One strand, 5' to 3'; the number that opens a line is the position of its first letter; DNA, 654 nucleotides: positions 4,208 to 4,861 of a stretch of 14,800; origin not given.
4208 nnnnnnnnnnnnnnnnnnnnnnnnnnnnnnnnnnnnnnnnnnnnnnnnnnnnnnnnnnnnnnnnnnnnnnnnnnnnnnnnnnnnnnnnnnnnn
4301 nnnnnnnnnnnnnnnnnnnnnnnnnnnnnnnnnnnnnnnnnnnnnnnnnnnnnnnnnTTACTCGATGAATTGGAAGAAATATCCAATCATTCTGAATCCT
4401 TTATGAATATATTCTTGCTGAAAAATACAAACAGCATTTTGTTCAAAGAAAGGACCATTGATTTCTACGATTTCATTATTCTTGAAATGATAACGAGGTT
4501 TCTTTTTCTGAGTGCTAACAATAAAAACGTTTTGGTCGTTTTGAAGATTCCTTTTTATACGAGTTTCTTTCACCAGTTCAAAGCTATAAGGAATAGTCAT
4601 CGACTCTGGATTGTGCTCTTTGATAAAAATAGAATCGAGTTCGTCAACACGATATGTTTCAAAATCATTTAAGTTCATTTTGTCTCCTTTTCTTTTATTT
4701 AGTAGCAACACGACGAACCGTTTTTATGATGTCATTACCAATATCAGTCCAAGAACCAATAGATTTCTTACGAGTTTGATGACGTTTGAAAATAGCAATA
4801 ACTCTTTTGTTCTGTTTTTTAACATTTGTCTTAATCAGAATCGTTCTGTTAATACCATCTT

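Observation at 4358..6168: Five-gene insert between the tail-tip and tape measure genes: membrane proteins flanking a nuclease, plus basic and unknown proteins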

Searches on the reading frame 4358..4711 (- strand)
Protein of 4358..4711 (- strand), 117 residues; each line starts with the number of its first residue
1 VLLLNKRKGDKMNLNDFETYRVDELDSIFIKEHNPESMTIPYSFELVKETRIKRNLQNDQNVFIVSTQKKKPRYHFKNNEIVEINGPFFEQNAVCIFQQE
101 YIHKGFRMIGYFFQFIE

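Call 4: search_protein_families(library=pfam, proteins=[window:4358-4711:-], max_evalue=0.1)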
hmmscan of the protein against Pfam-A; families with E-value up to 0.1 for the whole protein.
window:4358-4711:- (117 aa): 0 families

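Call 5: search_protein_families(library=phrogs, proteins=[window:4358-4711:-], max_evalue=0.01)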
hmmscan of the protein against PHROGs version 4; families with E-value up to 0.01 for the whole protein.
window:4358-4711:- (117 aa): 0 families

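Call 19: find_homologous_proteins(query=window:4358-4678:-, max_evalue=0.001)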
Query window:4358-4678:- (106 aa): 6 proteins with E <= 0.001 among 7 candidates.
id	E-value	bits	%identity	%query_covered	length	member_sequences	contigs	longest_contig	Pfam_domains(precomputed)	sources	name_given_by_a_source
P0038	1.8e-64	232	100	100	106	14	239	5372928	-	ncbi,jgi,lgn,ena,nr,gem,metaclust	ncbi:hypothetical protein AADQ00_05930 [Escherichia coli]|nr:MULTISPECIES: hypothetical protein [Ent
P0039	3.8e-45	170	73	98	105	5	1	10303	-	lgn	-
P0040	1.1e-39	152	66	98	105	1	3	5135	-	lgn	-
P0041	1.6e-35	139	63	98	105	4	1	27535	-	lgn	-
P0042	3.3e-35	138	62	98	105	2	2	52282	-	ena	-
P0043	7.8e-35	137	62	98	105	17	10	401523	-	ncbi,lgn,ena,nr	ncbi:hypothetical protein WAY59_002351 [Escherichia coli]|nr:hypothetical protein [Escherichia coli]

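Call 32: find_homologous_proteins(query=A2, max_evalue=0.001)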
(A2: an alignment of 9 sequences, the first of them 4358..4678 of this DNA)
Query A2 (9 sequences) (106 aa, profile of the alignment): 35 proteins with E <= 0.001 among 337 candidates.
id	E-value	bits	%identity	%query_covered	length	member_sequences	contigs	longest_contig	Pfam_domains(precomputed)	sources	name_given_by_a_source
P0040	2.4e-51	190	66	98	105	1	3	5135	-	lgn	-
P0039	8.6e-50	185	73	98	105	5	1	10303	-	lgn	-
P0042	5.5e-49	182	62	98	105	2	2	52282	-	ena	-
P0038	5.0e-48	179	100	100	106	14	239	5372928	-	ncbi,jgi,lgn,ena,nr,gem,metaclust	ncbi:hypothetical protein AADQ00_05930 [Escherichia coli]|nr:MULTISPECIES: hypothetical protein [Ent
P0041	7.6e-48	179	63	98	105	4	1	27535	-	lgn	-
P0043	8.5e-48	179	62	98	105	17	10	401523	-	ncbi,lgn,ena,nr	ncbi:hypothetical protein WAY59_002351 [Escherichia coli]|nr:hypothetical protein [Escherichia coli]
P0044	6.5e-47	176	62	99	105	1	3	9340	-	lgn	-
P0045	1.2e-46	175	59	99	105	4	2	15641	-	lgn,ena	-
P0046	1.1e-45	172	61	98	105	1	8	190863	-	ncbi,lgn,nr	ncbi:TPA: hypothetical protein MM329_000671 [Escherichia coli]|nr:hypothetical protein [Escherichia 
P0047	1.1e-45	172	56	98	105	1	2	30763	-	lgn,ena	-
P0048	3.7e-45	170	61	95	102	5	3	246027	-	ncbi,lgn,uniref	ncbi:hypothetical protein ABKV35_13930 [Enterobacter kobei]|uniref:hypothetical protein n=1 Tax=Ente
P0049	9.7e-44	165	58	98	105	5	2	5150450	-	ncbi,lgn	ncbi:hypothetical protein ACPCYW_17070 [Klebsiella aerogenes]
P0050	1.1e-42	162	52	95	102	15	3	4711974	-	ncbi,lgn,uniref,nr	ncbi:TPA: hypothetical protein ACHFNF_002299 [Enterobacter hormaechei]|uniref:hypothetical protein n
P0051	5.9e-34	134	47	99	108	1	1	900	-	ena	-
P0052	2.0e-31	126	35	96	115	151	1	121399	-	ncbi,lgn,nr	ncbi:TPA: hypothetical protein ORO92_002325 [Escherichia coli]|nr:hypothetical protein [Escherichia 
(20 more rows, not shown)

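Call 35: search_solved_structures(query=A3, max_evalue=10)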
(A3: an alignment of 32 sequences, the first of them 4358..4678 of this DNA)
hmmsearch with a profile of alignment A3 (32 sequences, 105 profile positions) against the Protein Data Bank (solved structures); distinct sequences matched with E-value up to 10: 5.
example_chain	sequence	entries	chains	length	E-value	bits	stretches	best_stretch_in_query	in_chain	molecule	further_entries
2if7_A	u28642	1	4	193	0.062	16.7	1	14-77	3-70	SLAM family member 6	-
4l5r_C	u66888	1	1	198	1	12.7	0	30-79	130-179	Interferon-activable protein 202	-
4l5q_A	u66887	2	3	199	1.1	12.7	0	30-79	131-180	Interferon-activable protein 202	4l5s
4jbj_A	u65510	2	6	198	1.5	12.3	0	30-79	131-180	Interferon-activable protein 202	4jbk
4lnq_A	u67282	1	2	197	3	11.3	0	30-79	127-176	Interferon-activable protein 202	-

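Call 39: predict_structure(alignment_id=A3)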
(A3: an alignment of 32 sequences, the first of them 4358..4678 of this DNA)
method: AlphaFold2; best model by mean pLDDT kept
length: 106 residues; sequences in the alignment: 32
mean_pLDDT: 91.7   pTM: 0.84
mean pLDDT of the five models: 91.7, 91.5, 91.4, 91.4, 91.1
residues with pLDDT >= 90: 87; 70-90: 16; 50-70: 3; < 50: 0
segments of 3 or more residues with pLDDT < 50: none
pLDDT, mean of each block of 10 residues (from residue 1): 79 92 92 93 94 94 94 92 95 90 94
secondary structure, 60 per line:
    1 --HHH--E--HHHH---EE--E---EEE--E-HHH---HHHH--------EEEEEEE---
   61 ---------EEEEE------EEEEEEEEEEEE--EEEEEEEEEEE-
elements in order: H11-14 E26-28 H39-42 E51-57 E70-74 E81-92 E95-105

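Call 58: fold_search(model_id=the predicted structure, library=viral)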
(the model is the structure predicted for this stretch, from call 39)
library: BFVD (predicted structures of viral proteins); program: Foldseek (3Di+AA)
matches with E <= 10: 833; with E <= 0.001: 0
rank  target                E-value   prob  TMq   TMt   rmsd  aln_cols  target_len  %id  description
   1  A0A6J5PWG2            7.4e-03  1.00  0.47  0.44   9.5       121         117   14  Uncharacterized protein [uncultured Caudovirales phage]
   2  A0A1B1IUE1            3.4e-02  0.93  0.41  0.22  12.8       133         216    7  (no name in the UniProt tables at hand)
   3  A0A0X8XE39            4.9e-02  0.99  0.55  0.48   4.3       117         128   10  (no name in the UniProt tables at hand)
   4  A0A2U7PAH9            5.8e-02  1.00  0.49  0.56   3.3        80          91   11  Uncharacterized protein [Hot spring virus BHS1]
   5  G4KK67                5.8e-02  0.77  0.39  0.12  12.1       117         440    6  (no name in the UniProt tables at hand)
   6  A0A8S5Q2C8            5.8e-02  0.66  0.39  0.14  18.1       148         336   11  DUF6046 domain-containing protein [Siphoviridae sp. ctOCb13]
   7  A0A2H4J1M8            6.1e-02  0.23  0.25  0.21  12.6       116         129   16  Uncharacterized protein [uncultured Caudovirales phage]
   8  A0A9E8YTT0            6.4e-02  0.97  0.53  0.50   9.9       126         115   12  (no name in the UniProt tables at hand)
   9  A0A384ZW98            6.8e-02  0.82  0.40  0.09  10.8       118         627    9  Uncharacterized protein [Dickeya phage vB_DsoM_JA13]
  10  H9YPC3                8.9e-02  0.98  0.49  0.33   5.5        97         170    7  (no name in the UniProt tables at hand)
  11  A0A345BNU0            8.9e-02  0.80  0.42  0.30  10.7       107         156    9  (no name in the UniProt tables at hand)
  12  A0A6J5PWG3            9.4e-02  0.87  0.45  0.41  13.5       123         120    8  Uncharacterized protein [uncultured Caudovirales phage]
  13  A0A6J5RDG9            9.4e-02  0.54  0.35  0.31  11.8       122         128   11  Tail tube protein [uncultured Caudovirales phage]
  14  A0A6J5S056            1.0e-01  0.85  0.41  0.06   6.4        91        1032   11  Peptidase S74 domain-containing protein [uncultured Caudovirales phage]
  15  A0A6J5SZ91            1.1e-01  0.96  0.49  0.46  11.6       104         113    8  Uncharacterized protein [uncultured Caudovirales phage]
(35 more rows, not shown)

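Call 65: search_protein_families(library=phrogs, alignment_id=A3, max_evalue=0.05)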
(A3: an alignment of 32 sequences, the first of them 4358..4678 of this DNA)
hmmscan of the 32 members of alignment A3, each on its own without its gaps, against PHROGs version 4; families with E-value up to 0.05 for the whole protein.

A. member 1, window:4358-4678:- (106 aa): 0 families

B. families by the number of members that match (of 32 scanned): 1 family
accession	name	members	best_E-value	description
phrog_1392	-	1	0.0051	-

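Call 66: search_protein_families(library=padloc, proteins=[window:4358-4678:-], max_evalue=0.1)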
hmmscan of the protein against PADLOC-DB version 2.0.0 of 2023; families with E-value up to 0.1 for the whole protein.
window:4358-4678:- (106 aa): 0 families

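Call 67: search_protein_families(library=ncbifam, proteins=[window:4358-4678:-], max_evalue=0.1)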
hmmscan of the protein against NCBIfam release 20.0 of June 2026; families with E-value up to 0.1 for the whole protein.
window:4358-4678:- (106 aa): 0 families
